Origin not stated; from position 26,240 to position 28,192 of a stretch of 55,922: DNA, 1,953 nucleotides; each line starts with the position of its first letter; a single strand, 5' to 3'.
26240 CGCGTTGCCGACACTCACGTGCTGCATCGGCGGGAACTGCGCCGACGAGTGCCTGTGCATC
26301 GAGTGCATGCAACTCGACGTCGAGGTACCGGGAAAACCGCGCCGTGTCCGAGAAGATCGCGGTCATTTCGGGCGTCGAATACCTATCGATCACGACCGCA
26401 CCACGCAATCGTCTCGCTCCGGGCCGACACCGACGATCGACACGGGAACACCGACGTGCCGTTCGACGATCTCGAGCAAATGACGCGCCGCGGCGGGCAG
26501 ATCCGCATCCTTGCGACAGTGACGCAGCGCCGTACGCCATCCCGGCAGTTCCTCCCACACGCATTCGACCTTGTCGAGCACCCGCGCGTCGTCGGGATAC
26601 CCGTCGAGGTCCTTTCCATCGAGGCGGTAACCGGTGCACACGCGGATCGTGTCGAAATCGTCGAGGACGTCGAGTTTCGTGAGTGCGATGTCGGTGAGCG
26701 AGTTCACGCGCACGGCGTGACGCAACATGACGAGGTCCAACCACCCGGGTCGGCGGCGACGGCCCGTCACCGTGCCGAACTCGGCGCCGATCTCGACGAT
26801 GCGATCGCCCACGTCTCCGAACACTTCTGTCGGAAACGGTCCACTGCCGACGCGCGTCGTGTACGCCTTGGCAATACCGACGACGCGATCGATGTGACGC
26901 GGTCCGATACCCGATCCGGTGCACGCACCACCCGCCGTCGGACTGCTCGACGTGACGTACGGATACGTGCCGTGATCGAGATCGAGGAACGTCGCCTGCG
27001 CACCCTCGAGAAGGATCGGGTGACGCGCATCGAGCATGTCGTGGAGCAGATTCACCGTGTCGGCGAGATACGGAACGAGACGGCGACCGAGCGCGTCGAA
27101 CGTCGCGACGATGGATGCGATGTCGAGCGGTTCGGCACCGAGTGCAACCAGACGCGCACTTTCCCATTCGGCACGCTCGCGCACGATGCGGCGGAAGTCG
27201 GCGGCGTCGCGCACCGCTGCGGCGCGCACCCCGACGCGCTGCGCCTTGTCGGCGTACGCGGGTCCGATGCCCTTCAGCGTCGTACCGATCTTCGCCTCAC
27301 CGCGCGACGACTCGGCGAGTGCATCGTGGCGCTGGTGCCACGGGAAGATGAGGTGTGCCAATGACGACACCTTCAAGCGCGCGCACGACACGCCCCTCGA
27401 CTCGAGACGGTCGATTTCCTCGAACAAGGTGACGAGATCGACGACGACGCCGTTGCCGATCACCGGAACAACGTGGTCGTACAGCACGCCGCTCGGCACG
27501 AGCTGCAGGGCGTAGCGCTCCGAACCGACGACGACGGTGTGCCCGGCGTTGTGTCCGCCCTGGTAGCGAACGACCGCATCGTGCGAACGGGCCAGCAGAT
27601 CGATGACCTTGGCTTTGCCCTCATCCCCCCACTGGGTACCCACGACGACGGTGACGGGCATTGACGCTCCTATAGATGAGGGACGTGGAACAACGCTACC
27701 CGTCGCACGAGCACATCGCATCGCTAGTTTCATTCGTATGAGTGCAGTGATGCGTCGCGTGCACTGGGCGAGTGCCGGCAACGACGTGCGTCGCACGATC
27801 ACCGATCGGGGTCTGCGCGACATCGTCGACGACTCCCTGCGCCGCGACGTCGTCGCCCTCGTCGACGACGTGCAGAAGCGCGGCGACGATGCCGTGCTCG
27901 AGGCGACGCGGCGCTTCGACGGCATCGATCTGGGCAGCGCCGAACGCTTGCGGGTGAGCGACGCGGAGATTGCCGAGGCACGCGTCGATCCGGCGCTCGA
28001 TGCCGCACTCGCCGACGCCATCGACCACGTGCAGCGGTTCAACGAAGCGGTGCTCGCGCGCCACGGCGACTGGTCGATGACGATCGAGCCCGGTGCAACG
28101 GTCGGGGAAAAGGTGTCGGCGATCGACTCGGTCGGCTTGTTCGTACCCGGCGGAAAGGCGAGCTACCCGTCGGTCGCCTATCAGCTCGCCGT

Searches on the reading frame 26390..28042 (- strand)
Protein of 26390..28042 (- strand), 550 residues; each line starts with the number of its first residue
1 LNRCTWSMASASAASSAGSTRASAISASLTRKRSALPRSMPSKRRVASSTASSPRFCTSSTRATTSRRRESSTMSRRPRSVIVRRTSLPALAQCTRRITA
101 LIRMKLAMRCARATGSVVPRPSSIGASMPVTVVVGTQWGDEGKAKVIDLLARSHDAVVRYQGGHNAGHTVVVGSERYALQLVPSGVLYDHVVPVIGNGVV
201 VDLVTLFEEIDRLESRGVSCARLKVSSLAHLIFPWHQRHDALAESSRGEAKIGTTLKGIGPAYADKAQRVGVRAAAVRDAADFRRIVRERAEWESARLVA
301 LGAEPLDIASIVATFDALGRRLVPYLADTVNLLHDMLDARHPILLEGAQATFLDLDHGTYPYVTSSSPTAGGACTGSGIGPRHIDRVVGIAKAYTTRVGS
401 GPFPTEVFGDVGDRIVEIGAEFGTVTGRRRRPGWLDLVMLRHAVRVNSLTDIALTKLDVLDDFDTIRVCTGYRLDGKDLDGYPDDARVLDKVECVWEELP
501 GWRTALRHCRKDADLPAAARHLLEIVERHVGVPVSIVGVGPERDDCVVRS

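Call 34: search_protein_families(library=pfam, proteins=[window:26390-28042:-], max_evalue=0.001)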
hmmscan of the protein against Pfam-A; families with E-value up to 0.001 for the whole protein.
window:26390-28042:- (550 aa): 1 family
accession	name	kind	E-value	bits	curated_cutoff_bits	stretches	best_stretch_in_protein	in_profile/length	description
PF00709.27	Adenylsucc_synt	-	1.4e-167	558.1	27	1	132-546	1-415/416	Adenylosuccinate synthetase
